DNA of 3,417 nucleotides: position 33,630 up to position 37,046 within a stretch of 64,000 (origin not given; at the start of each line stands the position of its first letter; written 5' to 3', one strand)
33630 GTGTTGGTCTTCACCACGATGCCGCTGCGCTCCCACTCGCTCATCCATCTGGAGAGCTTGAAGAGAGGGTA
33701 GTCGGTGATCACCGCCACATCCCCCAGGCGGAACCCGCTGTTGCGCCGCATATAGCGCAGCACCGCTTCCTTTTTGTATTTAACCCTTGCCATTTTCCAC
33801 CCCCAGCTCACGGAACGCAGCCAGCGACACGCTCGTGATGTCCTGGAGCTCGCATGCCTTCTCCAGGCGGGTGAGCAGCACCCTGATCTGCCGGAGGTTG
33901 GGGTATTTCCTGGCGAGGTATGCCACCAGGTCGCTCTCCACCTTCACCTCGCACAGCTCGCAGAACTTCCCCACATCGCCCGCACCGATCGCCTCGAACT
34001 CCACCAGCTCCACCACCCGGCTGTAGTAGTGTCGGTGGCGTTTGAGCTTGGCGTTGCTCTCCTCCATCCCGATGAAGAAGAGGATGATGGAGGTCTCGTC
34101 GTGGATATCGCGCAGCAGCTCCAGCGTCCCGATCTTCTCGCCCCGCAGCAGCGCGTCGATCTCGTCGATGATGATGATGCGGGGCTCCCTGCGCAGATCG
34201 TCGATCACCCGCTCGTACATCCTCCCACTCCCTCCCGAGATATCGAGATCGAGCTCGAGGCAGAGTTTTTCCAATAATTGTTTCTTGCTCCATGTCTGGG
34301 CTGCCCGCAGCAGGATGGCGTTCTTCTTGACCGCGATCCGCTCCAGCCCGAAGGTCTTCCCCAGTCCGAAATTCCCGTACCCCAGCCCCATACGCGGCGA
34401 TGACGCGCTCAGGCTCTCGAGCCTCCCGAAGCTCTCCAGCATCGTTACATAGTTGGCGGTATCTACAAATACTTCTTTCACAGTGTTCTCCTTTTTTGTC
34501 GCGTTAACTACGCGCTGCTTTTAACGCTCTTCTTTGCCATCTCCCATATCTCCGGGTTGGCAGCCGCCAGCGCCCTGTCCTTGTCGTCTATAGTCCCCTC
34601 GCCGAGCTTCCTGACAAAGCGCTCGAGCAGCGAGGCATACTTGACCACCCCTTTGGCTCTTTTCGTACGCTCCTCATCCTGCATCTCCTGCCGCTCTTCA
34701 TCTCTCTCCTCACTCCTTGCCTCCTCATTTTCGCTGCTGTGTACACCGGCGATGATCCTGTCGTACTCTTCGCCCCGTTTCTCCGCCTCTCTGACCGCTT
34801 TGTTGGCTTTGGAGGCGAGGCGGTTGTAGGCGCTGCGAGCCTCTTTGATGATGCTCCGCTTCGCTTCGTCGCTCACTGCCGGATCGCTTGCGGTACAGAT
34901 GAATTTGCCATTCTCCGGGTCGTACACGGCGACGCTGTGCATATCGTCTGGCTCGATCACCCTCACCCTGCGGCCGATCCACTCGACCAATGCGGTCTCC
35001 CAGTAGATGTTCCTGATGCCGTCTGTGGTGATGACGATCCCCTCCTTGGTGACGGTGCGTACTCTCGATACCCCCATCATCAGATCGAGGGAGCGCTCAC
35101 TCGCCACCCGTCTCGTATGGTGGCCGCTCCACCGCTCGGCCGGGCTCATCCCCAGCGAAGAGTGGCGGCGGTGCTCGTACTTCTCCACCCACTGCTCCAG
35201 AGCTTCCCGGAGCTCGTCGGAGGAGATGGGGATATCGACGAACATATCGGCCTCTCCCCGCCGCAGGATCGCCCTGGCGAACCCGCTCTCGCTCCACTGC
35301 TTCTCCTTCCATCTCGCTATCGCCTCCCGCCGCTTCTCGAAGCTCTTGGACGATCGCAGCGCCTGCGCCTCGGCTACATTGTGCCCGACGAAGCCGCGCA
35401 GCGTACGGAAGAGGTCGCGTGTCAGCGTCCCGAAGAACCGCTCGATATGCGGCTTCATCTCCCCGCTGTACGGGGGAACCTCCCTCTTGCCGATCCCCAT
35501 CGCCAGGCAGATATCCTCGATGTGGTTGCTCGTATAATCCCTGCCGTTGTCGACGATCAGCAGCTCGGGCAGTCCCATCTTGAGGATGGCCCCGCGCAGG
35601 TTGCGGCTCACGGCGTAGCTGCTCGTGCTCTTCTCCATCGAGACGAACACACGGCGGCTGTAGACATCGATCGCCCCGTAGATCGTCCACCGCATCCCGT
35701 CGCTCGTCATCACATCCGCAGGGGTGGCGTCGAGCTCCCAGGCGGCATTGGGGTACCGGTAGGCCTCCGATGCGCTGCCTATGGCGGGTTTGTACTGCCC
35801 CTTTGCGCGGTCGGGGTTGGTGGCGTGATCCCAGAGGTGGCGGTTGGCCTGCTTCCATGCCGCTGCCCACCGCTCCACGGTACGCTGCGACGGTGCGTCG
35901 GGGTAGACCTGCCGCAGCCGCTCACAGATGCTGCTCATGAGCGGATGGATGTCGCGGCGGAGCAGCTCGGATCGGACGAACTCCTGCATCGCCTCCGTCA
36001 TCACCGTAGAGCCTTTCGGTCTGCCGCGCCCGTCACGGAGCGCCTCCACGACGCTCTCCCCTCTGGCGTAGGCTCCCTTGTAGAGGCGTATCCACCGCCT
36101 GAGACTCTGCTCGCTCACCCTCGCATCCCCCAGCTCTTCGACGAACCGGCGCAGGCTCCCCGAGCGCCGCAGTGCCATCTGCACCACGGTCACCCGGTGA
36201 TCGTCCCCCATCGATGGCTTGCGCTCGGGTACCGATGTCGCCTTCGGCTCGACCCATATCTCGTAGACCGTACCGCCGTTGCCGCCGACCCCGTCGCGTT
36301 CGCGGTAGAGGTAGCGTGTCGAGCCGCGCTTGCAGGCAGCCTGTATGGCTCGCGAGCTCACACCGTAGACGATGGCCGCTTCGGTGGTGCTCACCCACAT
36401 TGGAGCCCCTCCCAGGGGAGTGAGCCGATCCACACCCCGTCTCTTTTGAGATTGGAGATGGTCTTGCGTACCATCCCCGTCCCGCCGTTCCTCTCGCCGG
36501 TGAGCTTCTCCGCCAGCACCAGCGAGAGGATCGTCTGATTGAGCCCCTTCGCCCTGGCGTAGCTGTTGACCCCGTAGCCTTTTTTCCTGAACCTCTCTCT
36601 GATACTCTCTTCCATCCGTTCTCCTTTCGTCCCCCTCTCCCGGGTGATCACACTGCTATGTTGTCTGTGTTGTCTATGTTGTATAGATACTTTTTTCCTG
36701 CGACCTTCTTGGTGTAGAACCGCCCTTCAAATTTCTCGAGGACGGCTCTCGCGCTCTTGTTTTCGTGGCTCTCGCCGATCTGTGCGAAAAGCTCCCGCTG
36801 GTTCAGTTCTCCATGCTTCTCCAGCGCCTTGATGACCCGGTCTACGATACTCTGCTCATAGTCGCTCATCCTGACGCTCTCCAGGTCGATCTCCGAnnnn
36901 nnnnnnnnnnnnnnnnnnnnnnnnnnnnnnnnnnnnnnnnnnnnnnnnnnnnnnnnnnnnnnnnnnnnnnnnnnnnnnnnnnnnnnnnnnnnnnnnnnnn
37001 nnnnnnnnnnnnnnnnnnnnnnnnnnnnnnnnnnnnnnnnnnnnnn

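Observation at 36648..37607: RecA-superfamily (AAA_25-like) ATPase as first gene of the Mu-like early operon, ahead of ner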

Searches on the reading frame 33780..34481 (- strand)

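Call 3: search_protein_families(library=pfam, proteins=[window:33780-34481:-], max_evalue=0.01)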
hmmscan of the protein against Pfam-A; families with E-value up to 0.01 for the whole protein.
window:33780-34481:- (233 aa): 3 families
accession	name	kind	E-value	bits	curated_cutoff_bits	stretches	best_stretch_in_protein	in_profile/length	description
PF13401.12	AAA_22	-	6.3e-14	52.8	27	1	29-142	5-126/130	AAA domain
PF05621.17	TniB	-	2.9e-05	24.1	22.4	1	66-155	83-178/189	Bacterial TniB protein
PF00004.35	AAA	-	4.1e-05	24.5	21.2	1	35-129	4-94/131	ATPase family associated with various cellular activities (AAA)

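Call 4: search_protein_families(library=phrogs, proteins=[window:33780-34481:-], max_evalue=0.001)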
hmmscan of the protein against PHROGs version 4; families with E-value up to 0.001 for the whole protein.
window:33780-34481:- (233 aa): 1 family
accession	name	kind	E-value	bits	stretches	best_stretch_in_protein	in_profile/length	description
phrog_296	-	integration and excision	3.5e-35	122.8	1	2-225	295-517/626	DNA transposition protein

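Call 5: search_protein_families(library=ncbifam, proteins=[window:33780-34481:-], max_evalue=0.01)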
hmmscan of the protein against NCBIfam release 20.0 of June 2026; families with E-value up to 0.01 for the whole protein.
window:33780-34481:- (233 aa): 0 families

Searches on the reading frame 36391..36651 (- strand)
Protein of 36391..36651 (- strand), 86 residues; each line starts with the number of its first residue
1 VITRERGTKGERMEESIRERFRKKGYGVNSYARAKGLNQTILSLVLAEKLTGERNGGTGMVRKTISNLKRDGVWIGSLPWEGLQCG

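Call 3: search_protein_families(library=pfam, proteins=[window:36391-36651:-], max_evalue=0.01)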
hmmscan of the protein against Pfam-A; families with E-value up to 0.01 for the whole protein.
window:36391-36651:- (86 aa): 0 families

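Call 4: search_protein_families(library=phrogs, proteins=[window:36391-36651:-], max_evalue=0.001)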
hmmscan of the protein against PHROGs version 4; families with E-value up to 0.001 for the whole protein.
window:36391-36651:- (86 aa): 1 family
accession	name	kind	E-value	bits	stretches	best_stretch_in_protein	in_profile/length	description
phrog_925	-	DNA, RNA and nucleotide metabolism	5e-05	24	1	14-55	6-47/67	HTH DNA binding protein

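Call 5: search_protein_families(library=ncbifam, proteins=[window:36391-36651:-], max_evalue=0.01)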
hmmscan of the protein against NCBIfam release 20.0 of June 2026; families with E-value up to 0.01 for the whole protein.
window:36391-36651:- (86 aa): 1 family
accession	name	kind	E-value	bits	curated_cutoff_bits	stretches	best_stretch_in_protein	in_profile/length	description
TIGR04111.1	BcepMu_gp16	hypoth_equivalog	1.2e-06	28.3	34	1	15-54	3-42/55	phage-associated protein, BcepMu gp16 family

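Call 38: search_protein_families(library=padloc, proteins=[window:36391-36651:-], max_evalue=0.1)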
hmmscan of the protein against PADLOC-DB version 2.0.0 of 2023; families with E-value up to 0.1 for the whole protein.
window:36391-36651:- (86 aa): 0 families

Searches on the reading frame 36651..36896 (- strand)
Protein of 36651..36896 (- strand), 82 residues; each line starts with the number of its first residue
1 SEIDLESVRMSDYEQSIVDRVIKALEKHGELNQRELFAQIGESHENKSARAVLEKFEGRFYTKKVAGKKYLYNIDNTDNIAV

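Call 69: search_solved_structures(query=A2, max_evalue=10)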
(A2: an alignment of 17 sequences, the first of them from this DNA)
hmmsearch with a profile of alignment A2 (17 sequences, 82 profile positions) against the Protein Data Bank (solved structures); distinct sequences matched with E-value up to 10: 8.
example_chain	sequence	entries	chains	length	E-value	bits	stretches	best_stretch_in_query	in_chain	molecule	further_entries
2a1j_B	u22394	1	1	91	0.048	16.9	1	4-40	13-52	DNA excision repair protein ERCC-1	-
1z00_A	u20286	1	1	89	0.1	15.9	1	10-40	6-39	DNA excision repair protein ERCC-1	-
2mut_A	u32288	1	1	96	0.37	14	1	5-40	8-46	DNA excision repair protein ERCC-1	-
1i5j_A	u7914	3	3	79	0.6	13.4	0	5-26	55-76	APOLIPOPROTEIN CII | APOLIPOPROTEIN C-II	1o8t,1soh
9pd3_R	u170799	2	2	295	0.64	13.3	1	10-39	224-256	DNA excision repair protein ERCC-1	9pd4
6sxa_G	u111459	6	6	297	0.64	13.3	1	10-39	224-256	DNA excision repair protein ERCC-1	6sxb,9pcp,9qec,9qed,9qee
9f91_I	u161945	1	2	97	1.2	12.5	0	8-28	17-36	Designed single epitope Respiratory Syncytial Virus immunogen in complex with RSV90 fab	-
9v8i_B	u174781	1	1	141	1.4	12.2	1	45-59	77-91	YxiDCTD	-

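Call 72: predict_structure(alignment_id=A2)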
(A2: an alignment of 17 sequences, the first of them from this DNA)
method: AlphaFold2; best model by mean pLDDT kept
length: 82 residues; sequences in the alignment: 17
mean_pLDDT: 79.9   pTM: 0.68
mean pLDDT of the five models: 79.9, 79.6, 79.3, 78.7, 77.8
residues with pLDDT >= 90: 13; 70-90: 53; 50-70: 8; < 50: 8
segments of 3 or more residues with pLDDT < 50: 77-82
pLDDT, mean of each block of 10 residues (from residue 1): 56 87 90 90 86 85 87 67 37
secondary structure, 60 per line:
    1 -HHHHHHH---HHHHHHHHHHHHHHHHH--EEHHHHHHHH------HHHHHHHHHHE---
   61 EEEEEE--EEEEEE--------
elements in order: H2-8 H12-28 H33-40 H47-56 E61-66 E69-74
